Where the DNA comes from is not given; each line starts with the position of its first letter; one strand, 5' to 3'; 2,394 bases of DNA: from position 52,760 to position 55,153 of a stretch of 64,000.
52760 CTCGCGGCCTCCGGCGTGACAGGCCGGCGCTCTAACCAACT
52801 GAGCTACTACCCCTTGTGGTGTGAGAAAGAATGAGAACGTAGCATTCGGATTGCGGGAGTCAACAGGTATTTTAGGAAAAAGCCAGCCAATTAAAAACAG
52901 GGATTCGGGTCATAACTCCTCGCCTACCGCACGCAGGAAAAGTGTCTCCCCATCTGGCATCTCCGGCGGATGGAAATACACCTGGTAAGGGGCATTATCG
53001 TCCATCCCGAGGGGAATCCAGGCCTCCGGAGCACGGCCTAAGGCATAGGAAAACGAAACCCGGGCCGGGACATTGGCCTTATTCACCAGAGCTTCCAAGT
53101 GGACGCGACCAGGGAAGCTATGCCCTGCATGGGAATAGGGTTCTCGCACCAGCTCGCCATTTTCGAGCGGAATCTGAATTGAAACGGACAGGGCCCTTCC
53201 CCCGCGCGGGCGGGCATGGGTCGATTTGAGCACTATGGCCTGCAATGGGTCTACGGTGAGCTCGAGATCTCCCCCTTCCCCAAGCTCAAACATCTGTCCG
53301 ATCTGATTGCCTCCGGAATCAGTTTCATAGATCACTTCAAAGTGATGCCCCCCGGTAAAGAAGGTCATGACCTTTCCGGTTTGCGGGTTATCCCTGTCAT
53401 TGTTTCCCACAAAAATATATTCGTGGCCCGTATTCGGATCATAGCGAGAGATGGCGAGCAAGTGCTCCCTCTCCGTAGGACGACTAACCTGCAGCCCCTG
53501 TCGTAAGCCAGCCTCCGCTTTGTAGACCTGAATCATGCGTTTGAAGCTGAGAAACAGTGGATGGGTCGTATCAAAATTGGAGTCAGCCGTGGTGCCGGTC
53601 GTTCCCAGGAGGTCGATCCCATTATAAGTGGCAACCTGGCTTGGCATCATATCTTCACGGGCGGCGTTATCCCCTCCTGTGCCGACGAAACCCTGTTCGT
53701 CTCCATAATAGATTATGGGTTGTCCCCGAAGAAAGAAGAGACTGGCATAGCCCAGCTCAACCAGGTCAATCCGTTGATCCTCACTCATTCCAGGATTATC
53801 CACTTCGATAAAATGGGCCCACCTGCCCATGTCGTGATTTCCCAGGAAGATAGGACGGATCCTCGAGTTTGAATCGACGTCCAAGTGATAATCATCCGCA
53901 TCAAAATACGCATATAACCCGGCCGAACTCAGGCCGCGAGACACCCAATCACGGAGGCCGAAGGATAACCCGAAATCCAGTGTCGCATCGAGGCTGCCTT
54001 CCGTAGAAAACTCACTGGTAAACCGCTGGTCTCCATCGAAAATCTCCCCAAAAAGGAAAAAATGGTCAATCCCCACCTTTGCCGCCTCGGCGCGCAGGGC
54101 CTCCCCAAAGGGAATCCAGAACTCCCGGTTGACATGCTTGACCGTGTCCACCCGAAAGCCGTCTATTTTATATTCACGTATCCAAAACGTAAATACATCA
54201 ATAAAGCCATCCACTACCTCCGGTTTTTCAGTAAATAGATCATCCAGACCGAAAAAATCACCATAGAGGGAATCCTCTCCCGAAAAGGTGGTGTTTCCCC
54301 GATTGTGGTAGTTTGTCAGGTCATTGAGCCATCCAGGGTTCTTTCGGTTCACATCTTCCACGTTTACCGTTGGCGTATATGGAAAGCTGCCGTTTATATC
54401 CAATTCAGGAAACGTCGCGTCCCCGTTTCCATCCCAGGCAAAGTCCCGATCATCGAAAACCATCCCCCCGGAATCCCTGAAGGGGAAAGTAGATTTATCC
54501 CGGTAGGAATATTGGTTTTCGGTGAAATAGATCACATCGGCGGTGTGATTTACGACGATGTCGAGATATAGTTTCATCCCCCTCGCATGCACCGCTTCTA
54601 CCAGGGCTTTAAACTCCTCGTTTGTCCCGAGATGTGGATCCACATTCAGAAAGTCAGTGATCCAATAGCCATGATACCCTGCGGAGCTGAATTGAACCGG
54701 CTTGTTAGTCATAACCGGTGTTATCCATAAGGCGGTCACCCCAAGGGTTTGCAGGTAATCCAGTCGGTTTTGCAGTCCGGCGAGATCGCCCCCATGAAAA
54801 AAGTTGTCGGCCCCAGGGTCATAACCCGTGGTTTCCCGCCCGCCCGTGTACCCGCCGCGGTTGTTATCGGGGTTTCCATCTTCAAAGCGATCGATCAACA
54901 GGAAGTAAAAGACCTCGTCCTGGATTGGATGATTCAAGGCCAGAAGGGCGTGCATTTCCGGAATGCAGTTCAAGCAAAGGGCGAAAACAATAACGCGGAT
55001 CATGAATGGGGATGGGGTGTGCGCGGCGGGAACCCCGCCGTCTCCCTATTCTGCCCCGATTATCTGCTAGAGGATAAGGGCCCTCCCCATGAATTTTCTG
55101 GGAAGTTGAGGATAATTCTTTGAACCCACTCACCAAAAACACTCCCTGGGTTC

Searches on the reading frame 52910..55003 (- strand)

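Call 63: search_protein_families(library=pfam, proteins=[window:52910-55003:-], max_evalue=0.00001)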
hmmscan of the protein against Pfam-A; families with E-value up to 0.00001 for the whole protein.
window:52910-55003:- (697 aa): 1 family
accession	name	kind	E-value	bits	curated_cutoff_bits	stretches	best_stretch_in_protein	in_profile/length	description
PF00128.31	Alpha-amylase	-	2.2e-62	212.2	22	1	35-456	2-394/446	Alpha amylase, catalytic domain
